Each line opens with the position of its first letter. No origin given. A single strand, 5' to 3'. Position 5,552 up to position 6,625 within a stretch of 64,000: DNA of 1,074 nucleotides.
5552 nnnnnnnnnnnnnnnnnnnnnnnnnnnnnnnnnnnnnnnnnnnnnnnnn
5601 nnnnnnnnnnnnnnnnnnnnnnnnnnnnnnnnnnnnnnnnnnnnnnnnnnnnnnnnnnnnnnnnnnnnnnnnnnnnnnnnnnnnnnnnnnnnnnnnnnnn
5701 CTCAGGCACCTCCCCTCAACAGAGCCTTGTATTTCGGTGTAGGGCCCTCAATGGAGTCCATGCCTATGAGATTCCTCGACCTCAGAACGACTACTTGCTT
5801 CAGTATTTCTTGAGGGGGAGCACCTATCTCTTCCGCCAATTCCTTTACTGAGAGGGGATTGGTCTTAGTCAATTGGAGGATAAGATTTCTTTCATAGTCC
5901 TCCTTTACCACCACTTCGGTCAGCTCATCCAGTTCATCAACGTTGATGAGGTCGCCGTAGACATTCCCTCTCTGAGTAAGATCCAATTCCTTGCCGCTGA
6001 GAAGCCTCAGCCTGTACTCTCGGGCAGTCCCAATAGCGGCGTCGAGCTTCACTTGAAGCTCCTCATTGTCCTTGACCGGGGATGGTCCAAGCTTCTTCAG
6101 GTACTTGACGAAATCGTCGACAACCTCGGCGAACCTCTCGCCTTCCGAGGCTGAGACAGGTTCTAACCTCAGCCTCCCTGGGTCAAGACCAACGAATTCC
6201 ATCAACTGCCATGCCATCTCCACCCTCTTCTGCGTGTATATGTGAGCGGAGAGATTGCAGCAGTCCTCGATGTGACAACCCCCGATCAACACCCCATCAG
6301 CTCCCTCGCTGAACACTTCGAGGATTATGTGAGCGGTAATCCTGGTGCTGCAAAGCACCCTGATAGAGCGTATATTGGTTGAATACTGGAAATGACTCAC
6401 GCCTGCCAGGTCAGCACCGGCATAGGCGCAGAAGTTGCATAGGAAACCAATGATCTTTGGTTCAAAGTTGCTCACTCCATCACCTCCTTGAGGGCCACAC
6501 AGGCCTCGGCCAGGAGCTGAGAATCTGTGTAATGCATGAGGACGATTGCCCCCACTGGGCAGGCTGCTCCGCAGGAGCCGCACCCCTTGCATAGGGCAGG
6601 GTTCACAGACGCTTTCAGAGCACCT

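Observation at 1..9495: Hdr-like supercluster: three hdrA paralogs (two double-length), two mvhD variants, an HdrC/B fusion and an 8-Cys ORF, with no visible electron-donor module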

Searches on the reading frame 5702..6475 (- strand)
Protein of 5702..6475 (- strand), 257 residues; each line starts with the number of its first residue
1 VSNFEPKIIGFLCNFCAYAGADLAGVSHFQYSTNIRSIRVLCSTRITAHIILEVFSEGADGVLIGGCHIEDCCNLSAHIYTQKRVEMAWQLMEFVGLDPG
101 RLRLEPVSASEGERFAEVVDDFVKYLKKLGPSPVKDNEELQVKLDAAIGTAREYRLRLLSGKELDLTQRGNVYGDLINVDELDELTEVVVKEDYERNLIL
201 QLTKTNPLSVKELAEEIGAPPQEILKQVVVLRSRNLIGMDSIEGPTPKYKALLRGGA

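Call 8: search_protein_families(library=pfam, proteins=[window:5702-6475:-], max_evalue=0.01)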
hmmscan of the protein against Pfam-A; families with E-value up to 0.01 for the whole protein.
window:5702-6475:- (257 aa): 5 families
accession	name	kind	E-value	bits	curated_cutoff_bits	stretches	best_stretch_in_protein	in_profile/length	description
PF02662.21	FlpD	-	1.5e-41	141.7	22.3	1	8-130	1-123/123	Methyl-viologen-reducing hydrogenase, delta subunit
PF04760.21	IF2_N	-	0.0011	19.1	25.3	1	206-227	2-23/53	Translation initiation factor IF-2, N-terminal region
PF06969.22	HemN_C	-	0.0017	18.8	24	1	191-230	4-44/67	HemN C-terminal domain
PF24270.1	HTH_Cmi2_C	-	0.003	18.2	27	1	162-238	44-119/125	Cmi2, C-terminal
PF12840.13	HTH_20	-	0.0043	17.4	27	0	199-237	9-48/51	Helix-turn-helix domain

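Call 9: search_protein_families(library=ncbifam, proteins=[window:5702-6475:-], max_evalue=0.01)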
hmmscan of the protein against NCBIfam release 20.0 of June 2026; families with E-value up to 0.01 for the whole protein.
window:5702-6475:- (257 aa): 5 families
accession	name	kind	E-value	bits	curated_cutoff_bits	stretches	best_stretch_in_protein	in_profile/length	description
NF040770.1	hetero_SS_HdrA2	exception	4.5e-45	154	1100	1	5-132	647-774/777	CoB-CoM heterodisulfide reductase HdrA2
NF045873.1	F420_non_VhuD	exception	4.9e-28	97.8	215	1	5-135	1-131/132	F420-non-reducing hydrogenase iron-sulfur subunit VhuD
NF041891.1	hdrA_Methbact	equivalog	2.5e-08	32.6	1300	1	5-128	643-760/762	ferredoxin:CoB-CoM heterodisulfide reductase subunit HdrA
NF033788.1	HTH_metalloreg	subfamily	0.0021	17.8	55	1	196-237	13-55/77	metalloregulator ArsR/SmtB family transcription factor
NF041778.1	hetero_SS_HdrA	equivalog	0.0027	15.6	1400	1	7-64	655-712/771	ferredoxin:CoB-CoM heterodisulfide reductase subunit HdrA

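Call 32: find_related_loci(query=window:5702-6475:-, collection=genome_contigs, flank=10000)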
Query window:5702-6475:- (257 aa) in genome_contigs; peptide patterns used: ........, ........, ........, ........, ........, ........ (x = any residue, [..] = any of these).
46 stretches matched a pattern; 15 encode a relative of the query (tblastn E <= 1e-3); 15 distinct loci.
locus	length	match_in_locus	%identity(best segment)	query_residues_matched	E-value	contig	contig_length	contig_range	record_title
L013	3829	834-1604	94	1-257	5e-170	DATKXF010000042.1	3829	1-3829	MAG TPA_asm: Methanomassiliicoccales archaeon isolate SMAG_U14184 k141_3161474, whole genome shotgun sequence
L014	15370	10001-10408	54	1-136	2e-47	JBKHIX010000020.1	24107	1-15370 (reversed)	MAG: Thermoplasmata archaeon isolate D3M20_1 NODE_26_length_24107_cov_6.288541, whole genome shotgun sequence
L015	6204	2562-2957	47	1-132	2e-40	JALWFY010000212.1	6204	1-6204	MAG: Desulfohalobiaceae bacterium isolate T11_metabat2_scaf2bin.110 T11_NODE_9263_length_6204_cov_10.661511, whole genom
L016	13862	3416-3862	44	1-143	1e-40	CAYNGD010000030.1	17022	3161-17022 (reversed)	MAG TPA_asm: uncultured Dehalococcoidales bacterium isolate binchicken_co178_75 genome assembly, contig: NODE_4278_lengt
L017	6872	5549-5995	45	1-143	5e-40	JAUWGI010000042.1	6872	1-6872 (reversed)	MAG: Deltaproteobacteria bacterium isolate CSMAG_2238 CSMAG_2238_k141_2679210_length_6872_cov_6.4277, whole genome shotg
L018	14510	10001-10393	45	1-131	1e-38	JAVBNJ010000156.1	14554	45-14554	MAG: Bacteroidales bacterium isolate EPI_MAG_00076 c_000009903935, whole genome shotgun sequence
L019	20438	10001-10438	44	1-148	1e-38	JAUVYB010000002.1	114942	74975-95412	MAG: Deltaproteobacteria bacterium isolate CSMAG_1231 CSMAG_1231_k141_1722475_length_114942_cov_14.9946, whole genome sh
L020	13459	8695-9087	44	1-131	7e-38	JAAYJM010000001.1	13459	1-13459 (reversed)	MAG: Ignavibacteria bacterium isolate AS10tlH2TH_288 816_AS10, whole genome shotgun sequence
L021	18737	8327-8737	43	1-137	2e-37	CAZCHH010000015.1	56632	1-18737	MAG TPA_asm: uncultured Hyphomicrobiales bacterium isolate SRP239243_co1_429 genome assembly, contig: NODE_621_length_56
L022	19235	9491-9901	43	1-137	2e-37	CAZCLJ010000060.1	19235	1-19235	MAG TPA_asm: uncultured Hyphomicrobiales bacterium isolate SRP192927_co3_222 genome assembly, contig: NODE_6100_length_1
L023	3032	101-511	42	1-137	3e-37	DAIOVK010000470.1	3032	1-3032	MAG TPA_asm: Candidatus Kapaibacterium sp. isolate CTOTU18620 NODE_39459_length_3032_cov_7.257978, whole genome shotgun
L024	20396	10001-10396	44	1-132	2e-36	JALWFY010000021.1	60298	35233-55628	MAG: Desulfohalobiaceae bacterium isolate T11_metabat2_scaf2bin.110 T11_NODE_110_length_60298_cov_11.314055, whole genom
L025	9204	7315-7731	45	1-139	5e-35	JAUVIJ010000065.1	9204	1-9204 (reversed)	MAG: Candidatus Cloacimonadota bacterium isolate CSMAG_425 CSMAG_425_k127_103866_length_9204_cov_31.1698, whole genome s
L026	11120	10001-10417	40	1-139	2e-34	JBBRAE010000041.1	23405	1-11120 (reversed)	MAG: Armatimonadota bacterium isolate Co_metawrap_2280 Cmw_2280_k141_2183460_length_23405_cov_14.9976, whole genome shot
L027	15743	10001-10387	37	1-129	4e-23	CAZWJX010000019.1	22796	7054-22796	MAG TPA_asm: uncultured Syntrophobacterales bacterium isolate binchicken_co1_112 genome assembly, contig: NODE_1296_leng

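Call 48: find_homologous_proteins(query=window:5702-6475:-, max_evalue=0.00001)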
Query window:5702-6475:- (257 aa): 4912 proteins with E <= 0.00001 among 7190 candidates; the best 120 are listed.
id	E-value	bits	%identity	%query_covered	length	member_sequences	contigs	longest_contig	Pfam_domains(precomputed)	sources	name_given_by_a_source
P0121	3.5e-166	569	100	100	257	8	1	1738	PF02662.22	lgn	-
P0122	2.8e-151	520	93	100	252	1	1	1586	PF02662.22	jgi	jgi:F420-non-reducing hydrogenase iron-sulfur subunit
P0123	8.0e-133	460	81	100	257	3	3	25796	PF02662.22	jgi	jgi:F420-non-reducing hydrogenase iron-sulfur subunit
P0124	1.7e-98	347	59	100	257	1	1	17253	PF02662.22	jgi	jgi:F420-non-reducing hydrogenase iron-sulfur subunit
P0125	6.5e-98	345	60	100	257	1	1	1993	PF02662.22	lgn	-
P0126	6.0e-97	342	60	100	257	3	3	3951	PF02662.22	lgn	-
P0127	1.2e-94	335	58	100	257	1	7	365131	PF02662.22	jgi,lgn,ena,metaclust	jgi:F420-non-reducing hydrogenase iron-sulfur subunit|metaclust:\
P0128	1.4e-93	331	56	100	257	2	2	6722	PF02662.22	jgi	jgi:F420-non-reducing hydrogenase iron-sulfur subunit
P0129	3.6e-93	330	56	100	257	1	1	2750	PF02662.22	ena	-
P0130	6.8e-93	329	58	100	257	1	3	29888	PF02662.22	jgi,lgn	jgi:F420-non-reducing hydrogenase iron-sulfur subunit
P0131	1.3e-92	328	56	100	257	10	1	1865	PF02662.22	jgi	-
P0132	1.5e-92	328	56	100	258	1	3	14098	PF02662.22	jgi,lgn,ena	-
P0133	4.5e-92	326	55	100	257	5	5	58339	PF02662.22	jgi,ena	-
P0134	2.8e-91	324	58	100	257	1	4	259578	PF02662.22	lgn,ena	-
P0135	1.2e-90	322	55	100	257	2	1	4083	PF02662.22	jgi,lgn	jgi:F420-non-reducing hydrogenase iron-sulfur subunit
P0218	2.4e-74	268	51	98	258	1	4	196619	PF02662.22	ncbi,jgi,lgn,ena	jgi:coenzyme F420-reducing hydrogenase delta subunit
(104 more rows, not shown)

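Call 50: find_encoding_contigs(protein=P0218, flank=8000, max_places=1)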
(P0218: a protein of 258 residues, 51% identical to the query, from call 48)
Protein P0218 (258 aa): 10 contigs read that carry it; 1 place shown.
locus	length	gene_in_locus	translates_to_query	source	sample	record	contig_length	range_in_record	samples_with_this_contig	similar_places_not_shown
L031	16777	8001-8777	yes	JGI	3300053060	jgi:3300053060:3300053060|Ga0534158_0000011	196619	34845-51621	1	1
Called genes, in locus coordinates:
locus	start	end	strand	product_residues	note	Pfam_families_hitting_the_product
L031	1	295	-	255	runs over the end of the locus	PF02662:FlpD, PF01022:HTH_5 (weak)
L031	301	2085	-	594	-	PF00890:FAD_binding_2, PF01266:DAO (weak), PF07992:Pyr_redox_2, PF12831:FAD_oxidored, PF13450:NAD_binding_8, PF00037:Fer4, PF13237:Fer4_10, PF13187:Fer4_9, +8 more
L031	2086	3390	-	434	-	PF00890:FAD_binding_2 (weak), PF01134:GIDA (weak), PF01266:DAO (weak), PF07992:Pyr_redox_2 (weak), PF12831:FAD_oxidored, PF13450:NAD_binding_8, PF00037:Fer4 (weak), PF13187:Fer4_9, +9 more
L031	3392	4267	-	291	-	PF02754:CCG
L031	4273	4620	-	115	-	-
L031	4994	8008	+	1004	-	PF07992:Pyr_redox_2, PF12831:FAD_oxidored (weak), PF00890:FAD_binding_2, PF07992:Pyr_redox_2, PF12831:FAD_oxidored, PF13450:NAD_binding_8, PF00037:Fer4, PF14697:Fer4_21, +22 more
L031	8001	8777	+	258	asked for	PF02662:FlpD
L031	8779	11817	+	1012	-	PF07992:Pyr_redox_2 (weak), PF12831:FAD_oxidored (weak), PF12838:Fer4_7 (weak), PF07992:Pyr_redox_2, PF07992:Pyr_redox_2, PF13450:NAD_binding_8, PF12838:Fer4_7, PF14697:Fer4_21, +21 more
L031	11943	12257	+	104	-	PF02662:FlpD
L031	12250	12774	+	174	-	PF12838:Fer4_7 (faint), PF13183:Fer4_8, PF13187:Fer4_9, PF13534:Fer4_17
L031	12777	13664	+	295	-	PF02754:CCG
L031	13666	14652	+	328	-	PF01058:Oxidored_q6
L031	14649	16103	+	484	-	PF27537:HoxH, PF00374:NiFeSe_Hases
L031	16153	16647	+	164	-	PF01750:HycI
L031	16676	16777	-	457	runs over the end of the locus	PF00515:TPR_1 (faint), PF07719:TPR_2 (faint), PF13176:TPR_7 (faint), PF13181:TPR_8 (faint), PF13374:TPR_10 (faint), PF13424:TPR_12 (weak), PF17874:TPR_MalT, PF13424:TPR_12, +1 more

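Call 51: list_cluster_members(proteins=[P0218, P0092, P0019, P0075, P0068, P0097, P0115, P0073, P0102, P0127])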
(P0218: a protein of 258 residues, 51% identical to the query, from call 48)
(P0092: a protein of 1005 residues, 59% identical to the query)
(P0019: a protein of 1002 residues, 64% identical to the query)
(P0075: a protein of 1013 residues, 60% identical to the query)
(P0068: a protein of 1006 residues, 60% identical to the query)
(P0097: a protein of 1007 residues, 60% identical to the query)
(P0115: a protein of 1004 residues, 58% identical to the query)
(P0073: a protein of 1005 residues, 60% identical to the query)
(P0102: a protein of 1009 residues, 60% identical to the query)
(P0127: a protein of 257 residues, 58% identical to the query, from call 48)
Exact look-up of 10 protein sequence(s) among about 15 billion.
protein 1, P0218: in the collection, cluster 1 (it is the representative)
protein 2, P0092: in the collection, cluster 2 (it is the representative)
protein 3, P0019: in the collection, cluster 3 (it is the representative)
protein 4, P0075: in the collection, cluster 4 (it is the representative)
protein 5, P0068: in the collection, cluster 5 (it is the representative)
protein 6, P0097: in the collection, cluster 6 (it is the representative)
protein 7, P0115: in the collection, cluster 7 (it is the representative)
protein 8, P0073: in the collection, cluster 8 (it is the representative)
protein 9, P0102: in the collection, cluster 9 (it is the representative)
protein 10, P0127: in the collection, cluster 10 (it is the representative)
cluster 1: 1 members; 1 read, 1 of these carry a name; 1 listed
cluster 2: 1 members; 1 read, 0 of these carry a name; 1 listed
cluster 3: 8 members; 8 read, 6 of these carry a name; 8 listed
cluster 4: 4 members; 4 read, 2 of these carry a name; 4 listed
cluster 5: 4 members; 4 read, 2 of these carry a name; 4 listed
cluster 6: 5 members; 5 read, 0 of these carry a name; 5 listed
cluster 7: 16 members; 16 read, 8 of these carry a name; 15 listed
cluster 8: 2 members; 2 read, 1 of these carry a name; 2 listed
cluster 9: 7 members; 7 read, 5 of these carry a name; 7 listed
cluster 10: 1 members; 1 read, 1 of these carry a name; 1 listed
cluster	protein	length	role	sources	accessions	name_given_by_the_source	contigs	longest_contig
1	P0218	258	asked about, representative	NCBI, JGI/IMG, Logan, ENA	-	coenzyme F420-reducing hydrogenase delta subunit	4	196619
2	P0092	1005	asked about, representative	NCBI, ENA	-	-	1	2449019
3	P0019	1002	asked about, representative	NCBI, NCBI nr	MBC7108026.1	MAG: CoB--CoM heterodisulfide reductase iron-sulfur subunit A family protein ... | CoB--CoM heterodisulfide reductase iron-sulfur subunit A family protein ...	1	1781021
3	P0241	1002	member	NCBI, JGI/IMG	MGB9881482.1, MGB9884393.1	MAG: FAD-dependent oxidoreductase [Methanomassiliicoccales archaeon] | heterodisulfide reductase subunit A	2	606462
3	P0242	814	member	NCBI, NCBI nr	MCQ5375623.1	MAG: FAD-dependent oxidoreductase, partial [Methanomassiliicoccales archaeon] | FAD-dependent oxidoreductase [Methanomassiliicoccales archaeon]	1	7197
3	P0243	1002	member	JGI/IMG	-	heterodisulfide reductase subunit A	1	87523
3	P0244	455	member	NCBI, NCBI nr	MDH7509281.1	MAG: CoB--CoM heterodisulfide reductase iron-sulfur subunit A family protein, partial ... | CoB--CoM heterodisulfide reductase iron-sulfur subunit A family protein ...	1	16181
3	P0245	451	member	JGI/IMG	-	heterodisulfide reductase subunit A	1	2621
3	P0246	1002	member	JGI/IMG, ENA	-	-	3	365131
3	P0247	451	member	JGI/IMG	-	-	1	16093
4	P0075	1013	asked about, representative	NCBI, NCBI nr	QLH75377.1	MAG: CoB--CoM heterodisulfide reductase iron-sulfur subunit A family protein ...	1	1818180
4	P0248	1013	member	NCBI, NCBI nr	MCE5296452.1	MAG: CoB--CoM heterodisulfide reductase iron-sulfur subunit A family protein ... | CoB--CoM heterodisulfide reductase iron-sulfur subunit A family protein [Euryarchaeota ...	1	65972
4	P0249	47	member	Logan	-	-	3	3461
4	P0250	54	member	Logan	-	-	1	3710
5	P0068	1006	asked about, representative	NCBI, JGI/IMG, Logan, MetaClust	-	heterodisulfide reductase subunit A | \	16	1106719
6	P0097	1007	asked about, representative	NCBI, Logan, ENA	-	-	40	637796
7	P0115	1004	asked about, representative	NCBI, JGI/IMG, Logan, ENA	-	-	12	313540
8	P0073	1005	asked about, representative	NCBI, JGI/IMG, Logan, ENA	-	-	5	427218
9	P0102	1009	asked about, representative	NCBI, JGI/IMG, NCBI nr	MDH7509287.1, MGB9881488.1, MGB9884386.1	MAG: CoB--CoM heterodisulfide reductase iron-sulfur subunit A family protein ... | heterodisulfide reductase subunit A | CoB--CoM heterodisulfide reductase iron-sulfur subunit A family protein ...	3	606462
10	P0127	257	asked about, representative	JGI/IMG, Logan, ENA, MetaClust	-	F420-non-reducing hydrogenase iron-sulfur subunit | \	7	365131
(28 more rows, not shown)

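Call 67: predict_structure(alignment_id=A1)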
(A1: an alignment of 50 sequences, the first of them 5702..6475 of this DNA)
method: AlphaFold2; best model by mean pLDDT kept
length: 257 residues; sequences in the alignment: 50
mean_pLDDT: 85.3   pTM: 0.85
mean pLDDT of the five models: 85.3, 85.1, 84.6, 83.3, 82.0
residues with pLDDT >= 90: 135; 70-90: 89; 50-70: 22; < 50: 11
segments of 3 or more residues with pLDDT < 50: 19-26, 255-257
pLDDT, mean of each block of 10 residues (from residue 1): 85 65 54 83 86 96 77 69 91 96 85 85 95 92 95 81 78 84 87 95 94 95 96 93 92 58
secondary structure, 60 per line:
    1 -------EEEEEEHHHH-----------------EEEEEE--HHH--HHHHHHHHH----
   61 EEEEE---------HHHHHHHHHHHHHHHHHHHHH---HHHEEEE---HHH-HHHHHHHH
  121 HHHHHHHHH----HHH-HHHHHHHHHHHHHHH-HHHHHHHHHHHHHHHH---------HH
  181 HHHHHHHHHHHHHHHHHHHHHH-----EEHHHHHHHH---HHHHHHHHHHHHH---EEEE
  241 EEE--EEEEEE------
elements in order: E8-13 H14-17 E35-40 H48-56 E61-65 H75-95 E102-105 H113-129 H138-152 H154-169 H179-202 H210-217 H221-233 E237-243 E246-251

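Call 70: fold_search(model_id=the predicted structure, library=pdb)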
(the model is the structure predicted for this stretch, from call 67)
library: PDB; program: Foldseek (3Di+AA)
matches with E <= 10: 1331; with E <= 0.001: 4
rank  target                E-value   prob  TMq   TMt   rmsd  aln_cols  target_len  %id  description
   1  5odh_D                2.6e-12  1.00  0.48  0.87   2.1       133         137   50  Heterodisulfide reductase / [NiFe]-hydrogenase complex from Methanothermococcus thermolithotrophicus soaked with heter (released 2017-08-30)
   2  5odc_D                4.2e-12  1.00  0.49  0.88   2.1       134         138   50  Heterodisulfide reductase / [NiFe]-hydrogenase complex from Methanothermococcus thermolithotrophicus at 2.3 A resoluti (released 2017-08-30)
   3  8rvu_F                5.9e-11  1.00  0.46  0.89   2.2       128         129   49  CryoEM structure of the Elp-Hdr complex of Methanothermobacter marburgensis state 2 (composite structure) (released 2025-05-14)
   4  7bkb_F                8.2e-11  1.00  0.48  0.87   2.2       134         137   46  Formate dehydrogenase - heterodisulfide reductase - formylmethanofuran dehydrogenase complex from Methanospirillum hun (released 2021-09-29)
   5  6cdb_A                4.5e-03  1.00  0.22  0.57   7.0        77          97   26  Crystal Structure of V66L CzrA in the Zn(II)bound state (released 2018-07-11)
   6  4omz_B                7.3e-03  1.00  0.22  0.55   6.4        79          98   19  Crystal Structure of NolR from Sinorhizobium fredii (released 2014-04-16)
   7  1smt_A                9.5e-03  1.00  0.22  0.55   7.5        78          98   26  SMTB REPRESSOR FROM SYNECHOCOCCUS PCC7942 (released 1997-12-03)
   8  4omy_A                1.0e-02  1.00  0.23  0.57   5.7        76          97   21  Crystal Structure of SeMet NolR from Sinorhizobium fredii in complex with oligo AT DNA (released 2014-04-16)
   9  6cdb_B                1.0e-02  1.00  0.22  0.58   7.1        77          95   26  Crystal Structure of V66L CzrA in the Zn(II)bound state (released 2018-07-11)
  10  6cda                  1.2e-02  1.00  0.22  0.57   7.3        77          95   25  Crystal structure of L34A CzrA in the Zn(II)bound state (released 2018-07-11)
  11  4omz_A                1.2e-02  1.00  0.21  0.52   6.5        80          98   20  Crystal Structure of NolR from Sinorhizobium fredii (released 2014-04-16)
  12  1r1u_C                1.4e-02  1.00  0.22  0.56   7.3        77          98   26  Crystal structure of the metal-sensing transcriptional repressor CzrA from Staphylococcus aureus in the apo-form (released 2004-05-18)
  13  1smt_B                1.5e-02  1.00  0.22  0.54   7.3        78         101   26  SMTB REPRESSOR FROM SYNECHOCOCCUS PCC7942 (released 1997-12-03)
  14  1r1t_B                1.6e-02  1.00  0.22  0.55   7.4        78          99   26  Crystal structure of the cyanobacterial metallothionein repressor SmtB in the apo-form (released 2004-05-18)
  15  1r22_B                2.0e-02  1.00  0.21  0.53   7.0        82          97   23  Crystal structure of the cyanobacterial metallothionein repressor SmtB (C14S/C61S/C121S mutant) in the Zn2alpha5-form (released 2004-05-18)
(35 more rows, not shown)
